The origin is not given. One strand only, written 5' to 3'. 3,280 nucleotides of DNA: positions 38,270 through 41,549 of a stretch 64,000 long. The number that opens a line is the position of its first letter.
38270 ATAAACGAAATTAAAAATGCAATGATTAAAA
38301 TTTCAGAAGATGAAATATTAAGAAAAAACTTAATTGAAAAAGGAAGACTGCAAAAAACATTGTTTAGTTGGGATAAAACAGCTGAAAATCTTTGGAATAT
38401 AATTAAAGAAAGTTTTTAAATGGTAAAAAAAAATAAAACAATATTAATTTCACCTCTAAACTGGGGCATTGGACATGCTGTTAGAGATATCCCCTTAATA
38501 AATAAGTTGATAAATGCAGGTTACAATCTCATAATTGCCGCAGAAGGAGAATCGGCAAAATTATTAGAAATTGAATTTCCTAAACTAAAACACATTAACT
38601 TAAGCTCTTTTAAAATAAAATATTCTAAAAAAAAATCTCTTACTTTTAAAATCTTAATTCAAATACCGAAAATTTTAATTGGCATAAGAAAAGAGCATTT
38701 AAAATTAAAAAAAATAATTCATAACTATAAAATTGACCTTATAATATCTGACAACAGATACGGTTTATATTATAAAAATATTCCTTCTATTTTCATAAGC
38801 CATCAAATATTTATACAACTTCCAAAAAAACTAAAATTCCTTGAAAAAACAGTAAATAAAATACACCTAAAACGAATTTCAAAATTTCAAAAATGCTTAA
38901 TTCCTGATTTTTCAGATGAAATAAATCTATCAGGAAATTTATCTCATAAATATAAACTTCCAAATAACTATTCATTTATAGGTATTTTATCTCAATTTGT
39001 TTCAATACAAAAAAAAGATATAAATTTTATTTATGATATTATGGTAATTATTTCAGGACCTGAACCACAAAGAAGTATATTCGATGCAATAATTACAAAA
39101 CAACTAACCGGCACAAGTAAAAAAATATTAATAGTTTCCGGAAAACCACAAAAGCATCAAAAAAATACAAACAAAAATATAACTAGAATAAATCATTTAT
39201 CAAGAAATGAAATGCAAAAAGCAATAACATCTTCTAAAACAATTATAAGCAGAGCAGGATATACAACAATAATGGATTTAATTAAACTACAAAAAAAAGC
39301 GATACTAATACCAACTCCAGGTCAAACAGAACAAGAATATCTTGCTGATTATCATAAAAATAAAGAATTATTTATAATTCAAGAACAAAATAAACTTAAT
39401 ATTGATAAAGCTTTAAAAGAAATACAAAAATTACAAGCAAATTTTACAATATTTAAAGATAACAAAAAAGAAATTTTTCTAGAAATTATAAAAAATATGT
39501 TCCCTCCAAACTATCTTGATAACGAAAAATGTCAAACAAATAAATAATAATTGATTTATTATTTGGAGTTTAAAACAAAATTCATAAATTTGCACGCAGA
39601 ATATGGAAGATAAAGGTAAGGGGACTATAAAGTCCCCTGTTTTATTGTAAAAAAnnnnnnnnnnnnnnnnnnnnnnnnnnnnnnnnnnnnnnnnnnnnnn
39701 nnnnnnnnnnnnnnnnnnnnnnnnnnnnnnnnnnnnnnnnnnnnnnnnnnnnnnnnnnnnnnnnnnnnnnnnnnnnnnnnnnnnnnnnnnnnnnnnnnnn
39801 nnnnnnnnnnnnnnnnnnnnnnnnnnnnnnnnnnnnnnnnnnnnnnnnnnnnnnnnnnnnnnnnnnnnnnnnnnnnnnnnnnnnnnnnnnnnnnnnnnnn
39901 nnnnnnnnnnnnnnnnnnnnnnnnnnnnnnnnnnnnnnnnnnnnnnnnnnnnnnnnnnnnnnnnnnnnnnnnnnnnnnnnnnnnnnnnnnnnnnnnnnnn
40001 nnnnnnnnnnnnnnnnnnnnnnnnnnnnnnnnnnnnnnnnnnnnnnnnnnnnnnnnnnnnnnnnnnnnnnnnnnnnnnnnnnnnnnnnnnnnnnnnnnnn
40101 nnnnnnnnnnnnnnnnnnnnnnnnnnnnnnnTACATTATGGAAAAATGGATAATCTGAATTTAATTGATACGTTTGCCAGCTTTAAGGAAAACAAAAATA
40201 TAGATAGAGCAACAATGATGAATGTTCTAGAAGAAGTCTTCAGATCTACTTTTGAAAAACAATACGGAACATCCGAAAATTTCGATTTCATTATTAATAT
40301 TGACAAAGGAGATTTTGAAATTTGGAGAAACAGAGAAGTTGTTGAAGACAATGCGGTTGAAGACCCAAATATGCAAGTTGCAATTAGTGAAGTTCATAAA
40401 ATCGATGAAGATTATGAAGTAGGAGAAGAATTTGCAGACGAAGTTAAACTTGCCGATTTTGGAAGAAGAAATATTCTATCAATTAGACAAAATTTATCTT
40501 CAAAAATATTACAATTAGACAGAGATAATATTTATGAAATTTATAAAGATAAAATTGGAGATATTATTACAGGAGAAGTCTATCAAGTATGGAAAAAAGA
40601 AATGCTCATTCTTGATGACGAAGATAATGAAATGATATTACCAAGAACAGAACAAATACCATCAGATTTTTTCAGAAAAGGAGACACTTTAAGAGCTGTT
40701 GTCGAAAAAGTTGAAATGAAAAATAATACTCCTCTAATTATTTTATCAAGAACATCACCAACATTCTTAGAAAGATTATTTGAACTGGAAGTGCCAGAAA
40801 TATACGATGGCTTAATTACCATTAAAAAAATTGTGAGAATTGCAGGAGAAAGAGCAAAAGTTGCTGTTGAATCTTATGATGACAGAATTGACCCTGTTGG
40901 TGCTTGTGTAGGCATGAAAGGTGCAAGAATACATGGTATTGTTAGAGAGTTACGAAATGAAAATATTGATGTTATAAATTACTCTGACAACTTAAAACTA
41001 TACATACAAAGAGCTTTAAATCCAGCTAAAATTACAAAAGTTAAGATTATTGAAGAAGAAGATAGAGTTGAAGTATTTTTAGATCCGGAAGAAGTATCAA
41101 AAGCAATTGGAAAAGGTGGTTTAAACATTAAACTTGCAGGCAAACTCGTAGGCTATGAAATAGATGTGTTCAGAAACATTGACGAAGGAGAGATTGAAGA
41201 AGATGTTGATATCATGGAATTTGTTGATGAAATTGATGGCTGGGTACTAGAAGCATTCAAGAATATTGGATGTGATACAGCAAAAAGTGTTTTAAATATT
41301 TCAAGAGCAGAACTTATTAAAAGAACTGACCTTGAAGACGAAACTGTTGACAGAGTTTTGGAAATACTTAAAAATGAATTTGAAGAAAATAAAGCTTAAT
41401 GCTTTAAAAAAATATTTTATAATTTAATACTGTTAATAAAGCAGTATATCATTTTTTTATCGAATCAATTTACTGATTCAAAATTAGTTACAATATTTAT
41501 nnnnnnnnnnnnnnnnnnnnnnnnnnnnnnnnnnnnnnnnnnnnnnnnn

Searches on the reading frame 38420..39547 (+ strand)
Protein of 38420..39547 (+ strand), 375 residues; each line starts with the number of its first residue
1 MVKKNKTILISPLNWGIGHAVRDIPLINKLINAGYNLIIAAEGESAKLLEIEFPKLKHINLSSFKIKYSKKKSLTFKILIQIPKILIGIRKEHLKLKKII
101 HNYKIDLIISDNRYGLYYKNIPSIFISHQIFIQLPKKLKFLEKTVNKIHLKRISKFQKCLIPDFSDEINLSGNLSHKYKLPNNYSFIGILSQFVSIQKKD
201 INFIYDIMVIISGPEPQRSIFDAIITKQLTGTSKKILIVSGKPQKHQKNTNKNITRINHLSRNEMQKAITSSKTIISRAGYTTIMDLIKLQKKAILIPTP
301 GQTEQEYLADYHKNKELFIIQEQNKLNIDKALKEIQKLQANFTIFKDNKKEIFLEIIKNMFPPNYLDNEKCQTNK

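Call 13: search_protein_families(library=pfam, proteins=[window:38420-39547:+])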
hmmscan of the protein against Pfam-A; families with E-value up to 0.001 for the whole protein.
window:38420-39547:+ (375 aa): 2 families
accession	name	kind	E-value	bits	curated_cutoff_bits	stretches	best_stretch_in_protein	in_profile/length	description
PF04101.22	Glyco_tran_28_C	-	2.1e-13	51.1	22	1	231-350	27-153/166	Glycosyltransferase family 28 C-terminal domain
PF13528.12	Glyco_trans_1_3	-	2.6e-13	50.3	25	2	16-112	11-103/322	Glycosyl transferase family 1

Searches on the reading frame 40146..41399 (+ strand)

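Call 14: search_protein_families(library=pfam, proteins=[window:40146-41399:+])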
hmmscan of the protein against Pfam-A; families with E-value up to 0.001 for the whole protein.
window:40146-41399:+ (417 aa): 5 families
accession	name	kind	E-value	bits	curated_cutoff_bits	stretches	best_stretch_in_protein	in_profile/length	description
PF08529.16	NusA_N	-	6.5e-29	101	23.8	1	5-127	1-119/119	NusA N-terminal domain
PF13184.12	KH_5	-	2.6e-28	98.4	27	1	233-301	1-69/69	NusA-like KH domain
PF23095.1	KH_NusA_C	-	2.5e-07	31.1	34.2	1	310-341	3-34/59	Transcription termination/antitermination protein NusA, KH domain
PF00575.29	S1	-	0.00022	22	22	1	134-194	1-67/74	S1 RNA binding domain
PF07650.23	KH_2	-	0.00063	20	22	1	286-344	5-63/78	KH domain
